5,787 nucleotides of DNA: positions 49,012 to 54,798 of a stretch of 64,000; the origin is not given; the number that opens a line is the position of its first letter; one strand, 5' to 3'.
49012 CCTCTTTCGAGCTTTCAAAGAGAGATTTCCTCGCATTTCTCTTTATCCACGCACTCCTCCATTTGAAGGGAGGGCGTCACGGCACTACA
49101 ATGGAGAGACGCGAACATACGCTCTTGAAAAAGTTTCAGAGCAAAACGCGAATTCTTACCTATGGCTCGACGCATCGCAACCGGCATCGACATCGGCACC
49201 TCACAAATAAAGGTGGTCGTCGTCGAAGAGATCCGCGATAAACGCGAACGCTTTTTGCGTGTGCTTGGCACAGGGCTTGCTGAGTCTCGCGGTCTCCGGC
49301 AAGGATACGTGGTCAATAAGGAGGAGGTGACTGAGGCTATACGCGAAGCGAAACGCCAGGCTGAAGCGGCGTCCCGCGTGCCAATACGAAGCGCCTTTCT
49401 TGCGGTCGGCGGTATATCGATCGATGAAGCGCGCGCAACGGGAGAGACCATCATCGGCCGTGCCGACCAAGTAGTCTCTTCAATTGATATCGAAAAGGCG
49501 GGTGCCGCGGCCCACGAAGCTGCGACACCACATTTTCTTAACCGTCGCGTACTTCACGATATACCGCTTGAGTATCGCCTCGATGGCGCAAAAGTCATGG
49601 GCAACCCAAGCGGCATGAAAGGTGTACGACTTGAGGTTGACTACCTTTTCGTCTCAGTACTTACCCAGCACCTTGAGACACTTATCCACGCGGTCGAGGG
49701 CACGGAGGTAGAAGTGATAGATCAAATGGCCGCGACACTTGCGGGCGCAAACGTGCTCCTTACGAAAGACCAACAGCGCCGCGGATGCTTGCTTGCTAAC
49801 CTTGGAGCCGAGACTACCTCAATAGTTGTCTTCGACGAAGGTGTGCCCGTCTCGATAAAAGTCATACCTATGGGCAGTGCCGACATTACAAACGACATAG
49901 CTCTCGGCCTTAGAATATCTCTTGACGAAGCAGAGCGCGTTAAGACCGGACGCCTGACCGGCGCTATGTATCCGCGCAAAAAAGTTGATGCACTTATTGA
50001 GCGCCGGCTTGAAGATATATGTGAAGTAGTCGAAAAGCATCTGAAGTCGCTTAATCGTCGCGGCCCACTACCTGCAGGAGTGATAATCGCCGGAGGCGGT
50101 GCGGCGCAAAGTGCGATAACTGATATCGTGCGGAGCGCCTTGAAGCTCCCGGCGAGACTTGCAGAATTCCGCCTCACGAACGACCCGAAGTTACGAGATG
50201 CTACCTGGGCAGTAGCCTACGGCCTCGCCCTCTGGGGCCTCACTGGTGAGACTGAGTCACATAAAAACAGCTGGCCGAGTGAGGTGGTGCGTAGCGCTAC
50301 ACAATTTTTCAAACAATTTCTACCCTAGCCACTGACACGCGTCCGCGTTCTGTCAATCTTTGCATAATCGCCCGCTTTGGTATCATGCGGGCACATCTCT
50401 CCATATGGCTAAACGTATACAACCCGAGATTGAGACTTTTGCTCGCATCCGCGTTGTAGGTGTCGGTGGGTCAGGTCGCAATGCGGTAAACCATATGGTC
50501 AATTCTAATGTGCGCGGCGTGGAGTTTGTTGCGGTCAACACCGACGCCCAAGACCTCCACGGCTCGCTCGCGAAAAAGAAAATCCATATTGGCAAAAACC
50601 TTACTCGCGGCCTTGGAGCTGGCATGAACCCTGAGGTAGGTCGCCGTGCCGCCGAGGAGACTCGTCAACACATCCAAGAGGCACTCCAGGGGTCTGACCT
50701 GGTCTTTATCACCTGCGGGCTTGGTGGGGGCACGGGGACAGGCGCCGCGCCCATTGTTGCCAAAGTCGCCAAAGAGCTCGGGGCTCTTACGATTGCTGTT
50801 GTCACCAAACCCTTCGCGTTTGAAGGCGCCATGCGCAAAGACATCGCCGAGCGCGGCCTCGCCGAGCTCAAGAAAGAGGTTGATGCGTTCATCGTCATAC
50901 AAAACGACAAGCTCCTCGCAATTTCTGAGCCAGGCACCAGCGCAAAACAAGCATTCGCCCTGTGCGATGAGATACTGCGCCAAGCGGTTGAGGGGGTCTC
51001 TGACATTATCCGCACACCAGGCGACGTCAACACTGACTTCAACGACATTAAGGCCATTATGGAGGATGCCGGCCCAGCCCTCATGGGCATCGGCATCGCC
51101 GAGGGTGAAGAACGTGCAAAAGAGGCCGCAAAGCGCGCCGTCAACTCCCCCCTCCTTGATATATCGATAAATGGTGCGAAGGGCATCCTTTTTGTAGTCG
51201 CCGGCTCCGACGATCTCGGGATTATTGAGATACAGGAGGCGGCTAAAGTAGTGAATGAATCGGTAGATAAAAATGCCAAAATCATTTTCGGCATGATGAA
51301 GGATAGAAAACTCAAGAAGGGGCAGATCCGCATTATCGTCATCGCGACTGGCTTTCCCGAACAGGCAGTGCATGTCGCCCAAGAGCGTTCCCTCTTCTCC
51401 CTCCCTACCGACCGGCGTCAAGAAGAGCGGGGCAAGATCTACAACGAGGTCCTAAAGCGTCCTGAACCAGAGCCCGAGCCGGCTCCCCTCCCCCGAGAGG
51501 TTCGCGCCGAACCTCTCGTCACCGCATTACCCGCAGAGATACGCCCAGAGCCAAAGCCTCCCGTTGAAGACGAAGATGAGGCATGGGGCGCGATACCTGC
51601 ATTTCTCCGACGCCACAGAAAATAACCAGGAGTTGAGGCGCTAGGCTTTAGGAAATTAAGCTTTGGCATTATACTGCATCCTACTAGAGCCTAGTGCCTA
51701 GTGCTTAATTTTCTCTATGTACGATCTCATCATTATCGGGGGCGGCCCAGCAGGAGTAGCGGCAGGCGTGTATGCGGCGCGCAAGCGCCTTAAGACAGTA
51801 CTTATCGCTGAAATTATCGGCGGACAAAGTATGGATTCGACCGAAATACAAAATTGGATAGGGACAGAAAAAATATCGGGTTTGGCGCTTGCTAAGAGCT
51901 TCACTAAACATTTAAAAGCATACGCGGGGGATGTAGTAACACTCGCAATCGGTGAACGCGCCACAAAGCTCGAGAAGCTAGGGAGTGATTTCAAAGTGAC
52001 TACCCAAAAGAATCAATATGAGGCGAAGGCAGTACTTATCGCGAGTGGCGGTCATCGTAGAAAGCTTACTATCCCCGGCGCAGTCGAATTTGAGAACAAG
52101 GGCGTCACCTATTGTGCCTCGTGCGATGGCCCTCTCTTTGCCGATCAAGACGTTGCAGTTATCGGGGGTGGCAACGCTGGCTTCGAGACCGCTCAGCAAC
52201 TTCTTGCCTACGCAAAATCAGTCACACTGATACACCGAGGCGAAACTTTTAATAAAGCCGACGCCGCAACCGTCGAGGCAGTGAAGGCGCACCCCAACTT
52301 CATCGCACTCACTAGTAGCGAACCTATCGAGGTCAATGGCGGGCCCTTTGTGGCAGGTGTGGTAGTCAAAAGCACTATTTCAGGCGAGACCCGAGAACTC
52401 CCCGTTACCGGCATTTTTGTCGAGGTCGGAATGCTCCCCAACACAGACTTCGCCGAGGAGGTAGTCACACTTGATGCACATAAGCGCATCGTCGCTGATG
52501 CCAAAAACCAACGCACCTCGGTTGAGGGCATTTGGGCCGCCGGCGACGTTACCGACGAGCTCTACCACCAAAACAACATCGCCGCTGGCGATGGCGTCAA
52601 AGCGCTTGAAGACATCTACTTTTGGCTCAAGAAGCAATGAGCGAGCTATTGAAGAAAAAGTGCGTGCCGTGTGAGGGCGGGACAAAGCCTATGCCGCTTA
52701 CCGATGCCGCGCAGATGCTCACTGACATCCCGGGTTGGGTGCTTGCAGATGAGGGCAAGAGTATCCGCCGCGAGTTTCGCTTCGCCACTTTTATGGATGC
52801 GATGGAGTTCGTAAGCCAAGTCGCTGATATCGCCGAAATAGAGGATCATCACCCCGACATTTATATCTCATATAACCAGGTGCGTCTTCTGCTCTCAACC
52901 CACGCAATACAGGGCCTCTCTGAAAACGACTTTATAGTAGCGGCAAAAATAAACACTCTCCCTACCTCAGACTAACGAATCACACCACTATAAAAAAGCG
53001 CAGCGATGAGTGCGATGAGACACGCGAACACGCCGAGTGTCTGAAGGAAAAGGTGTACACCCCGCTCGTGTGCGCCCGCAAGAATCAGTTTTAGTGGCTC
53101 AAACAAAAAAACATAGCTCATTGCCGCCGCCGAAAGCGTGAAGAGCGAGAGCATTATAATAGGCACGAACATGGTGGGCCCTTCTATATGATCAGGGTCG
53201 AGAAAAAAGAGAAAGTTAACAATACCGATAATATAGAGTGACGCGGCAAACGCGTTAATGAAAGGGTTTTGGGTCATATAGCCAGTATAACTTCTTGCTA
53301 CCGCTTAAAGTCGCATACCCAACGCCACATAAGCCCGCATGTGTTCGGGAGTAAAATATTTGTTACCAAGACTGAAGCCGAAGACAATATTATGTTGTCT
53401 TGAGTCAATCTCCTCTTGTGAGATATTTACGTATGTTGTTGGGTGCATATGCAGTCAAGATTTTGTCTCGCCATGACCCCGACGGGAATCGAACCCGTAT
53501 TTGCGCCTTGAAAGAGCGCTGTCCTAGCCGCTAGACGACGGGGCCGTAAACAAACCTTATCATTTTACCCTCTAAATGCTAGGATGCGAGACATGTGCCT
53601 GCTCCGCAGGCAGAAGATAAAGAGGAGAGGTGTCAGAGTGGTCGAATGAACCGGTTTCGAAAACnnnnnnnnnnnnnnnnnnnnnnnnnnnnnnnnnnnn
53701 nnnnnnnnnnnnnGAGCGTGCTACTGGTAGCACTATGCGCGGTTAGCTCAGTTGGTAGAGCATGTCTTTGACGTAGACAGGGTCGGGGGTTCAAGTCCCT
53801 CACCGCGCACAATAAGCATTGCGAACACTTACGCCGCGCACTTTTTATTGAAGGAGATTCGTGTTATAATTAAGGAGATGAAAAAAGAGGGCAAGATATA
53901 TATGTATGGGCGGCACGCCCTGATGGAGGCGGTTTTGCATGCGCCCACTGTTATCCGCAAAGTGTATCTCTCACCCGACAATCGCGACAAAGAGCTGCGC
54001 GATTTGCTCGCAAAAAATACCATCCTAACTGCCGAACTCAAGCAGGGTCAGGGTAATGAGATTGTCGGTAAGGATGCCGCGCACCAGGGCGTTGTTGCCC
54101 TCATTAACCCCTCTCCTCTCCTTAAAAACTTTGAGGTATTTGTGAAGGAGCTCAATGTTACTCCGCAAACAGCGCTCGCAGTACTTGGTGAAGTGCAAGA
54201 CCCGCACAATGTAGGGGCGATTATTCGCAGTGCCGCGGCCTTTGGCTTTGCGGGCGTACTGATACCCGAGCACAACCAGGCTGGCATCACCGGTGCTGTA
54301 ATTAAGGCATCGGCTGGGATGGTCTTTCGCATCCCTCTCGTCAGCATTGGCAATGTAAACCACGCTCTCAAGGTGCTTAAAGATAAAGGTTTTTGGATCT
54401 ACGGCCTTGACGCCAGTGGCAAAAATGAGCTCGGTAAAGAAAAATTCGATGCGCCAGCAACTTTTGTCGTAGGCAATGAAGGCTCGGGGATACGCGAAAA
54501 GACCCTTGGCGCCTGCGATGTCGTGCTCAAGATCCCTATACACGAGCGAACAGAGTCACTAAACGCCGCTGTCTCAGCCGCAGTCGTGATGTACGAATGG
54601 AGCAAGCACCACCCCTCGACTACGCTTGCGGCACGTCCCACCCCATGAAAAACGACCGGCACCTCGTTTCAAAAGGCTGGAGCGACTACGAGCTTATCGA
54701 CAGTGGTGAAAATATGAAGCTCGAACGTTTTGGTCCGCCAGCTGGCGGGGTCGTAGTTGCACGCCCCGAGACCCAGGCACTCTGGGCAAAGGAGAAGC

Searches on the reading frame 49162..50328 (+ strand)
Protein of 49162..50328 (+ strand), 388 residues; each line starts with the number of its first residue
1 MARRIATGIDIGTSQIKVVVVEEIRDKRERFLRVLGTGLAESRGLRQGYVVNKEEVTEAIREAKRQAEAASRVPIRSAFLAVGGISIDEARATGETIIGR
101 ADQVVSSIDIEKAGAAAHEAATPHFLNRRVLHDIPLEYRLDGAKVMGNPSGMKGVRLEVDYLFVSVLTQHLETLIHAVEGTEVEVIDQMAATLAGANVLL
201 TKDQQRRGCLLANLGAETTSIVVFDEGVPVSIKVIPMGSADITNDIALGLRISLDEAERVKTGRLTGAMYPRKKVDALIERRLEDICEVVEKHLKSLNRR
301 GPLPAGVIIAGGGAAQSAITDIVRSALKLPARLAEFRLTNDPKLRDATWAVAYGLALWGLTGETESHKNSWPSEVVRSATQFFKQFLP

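Call 50: search_protein_families(library=pfam, proteins=[window:49162-50328:+], max_evalue=0.0001)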
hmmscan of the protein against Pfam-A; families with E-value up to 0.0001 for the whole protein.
window:49162-50328:+ (388 aa): 3 families
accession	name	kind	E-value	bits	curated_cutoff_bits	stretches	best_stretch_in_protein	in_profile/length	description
PF14450.12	FtsA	-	6.6e-24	85.1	31.8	1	212-354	3-127/127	Cell division protein FtsA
PF02491.25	SHS2_FTSA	-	9.2e-12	45.6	25.4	1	91-164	8-78/79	SHS2 domain inserted in FTSA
PF11104.14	PilM_2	-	2.3e-10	40.4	27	1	159-336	126-307/340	Type IV pilus assembly protein PilM;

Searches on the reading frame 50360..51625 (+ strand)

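Call 50: search_protein_families(library=pfam, proteins=[window:50360-51625:+], max_evalue=0.0001)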
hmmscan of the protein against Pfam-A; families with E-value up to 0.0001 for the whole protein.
window:50360-51625:+ (421 aa): 2 families
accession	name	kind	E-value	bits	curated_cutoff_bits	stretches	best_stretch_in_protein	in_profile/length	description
PF00091.31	Tubulin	-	6.8e-49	167.2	33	1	30-189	2-189/190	Tubulin/FtsZ family, GTPase domain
PF12327.13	FtsZ_C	-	1.5e-28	99.4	27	1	238-332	1-94/95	FtsZ family, C-terminal domain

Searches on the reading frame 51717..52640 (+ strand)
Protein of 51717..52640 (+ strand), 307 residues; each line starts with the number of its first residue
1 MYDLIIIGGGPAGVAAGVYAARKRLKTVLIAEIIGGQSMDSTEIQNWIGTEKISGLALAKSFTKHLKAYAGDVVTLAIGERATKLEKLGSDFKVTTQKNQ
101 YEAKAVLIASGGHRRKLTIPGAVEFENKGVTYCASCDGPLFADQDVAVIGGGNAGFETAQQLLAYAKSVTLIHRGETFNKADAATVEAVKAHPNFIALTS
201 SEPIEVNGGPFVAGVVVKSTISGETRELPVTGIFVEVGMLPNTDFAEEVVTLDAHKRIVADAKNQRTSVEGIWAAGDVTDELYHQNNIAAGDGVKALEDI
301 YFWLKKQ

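Call 50: search_protein_families(library=pfam, proteins=[window:51717-52640:+], max_evalue=0.0001)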
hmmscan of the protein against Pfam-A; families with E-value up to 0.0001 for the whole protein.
window:51717-52640:+ (307 aa): 11 families
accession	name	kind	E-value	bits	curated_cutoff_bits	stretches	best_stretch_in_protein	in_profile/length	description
PF07992.20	Pyr_redox_2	-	2.8e-43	148.8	26.1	1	2-289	1-287/291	Pyridine nucleotide-disulphide oxidoreductase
PF13738.12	Pyr_redox_3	-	1.5e-25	90.5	30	1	79-276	101-305/305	Pyridine nucleotide-disulphide oxidoreductase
PF12831.13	FAD_oxidored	-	4.3e-10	39.9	27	1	3-39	1-39/416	FAD dependent oxidoreductase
PF03486.20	HI0933_like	-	3.7e-09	36.8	50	0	145-179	2-36/244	HI0933-like protein Rossmann domain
PF00070.33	Pyr_redox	-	1.3e-08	35.7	22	1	146-190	2-47/82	Pyridine nucleotide-disulphide oxidoreductase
PF00890.30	FAD_binding_2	-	2.8e-08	33.8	20.4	0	3-31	1-29/414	FAD binding domain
PF01266.30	DAO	-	6.8e-08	32.8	27.9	0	145-179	1-35/353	FAD dependent oxidoreductase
PF01134.28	GIDA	-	9.5e-08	31.9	22.1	0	3-32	1-30/391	Glucose inhibited division protein A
PF05834.18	Lycopene_cycl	-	6.2e-06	26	23.4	0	145-177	1-35/380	Lycopene cyclase protein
PF01494.25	FAD_binding_3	-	4e-05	23.5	22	0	144-179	2-37/349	FAD binding domain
PF01946.23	Thi4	-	5.2e-05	23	26.2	0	3-32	19-49/235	Thi4 family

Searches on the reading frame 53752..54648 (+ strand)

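Call 50: search_protein_families(library=pfam, proteins=[window:53752-54648:+], max_evalue=0.0001)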
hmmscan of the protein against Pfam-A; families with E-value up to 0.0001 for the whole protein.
window:53752-54648:+ (298 aa): 2 families
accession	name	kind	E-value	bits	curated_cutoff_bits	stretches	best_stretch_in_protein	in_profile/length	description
PF00588.24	SpoU_methylase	-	7.5e-39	133.5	29.7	1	144-281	5-142/142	SpoU rRNA Methylase family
PF08032.17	SpoU_sub_bind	-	8.6e-09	36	22.8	1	51-122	2-74/76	RNA 2'-O ribose methyltransferase substrate binding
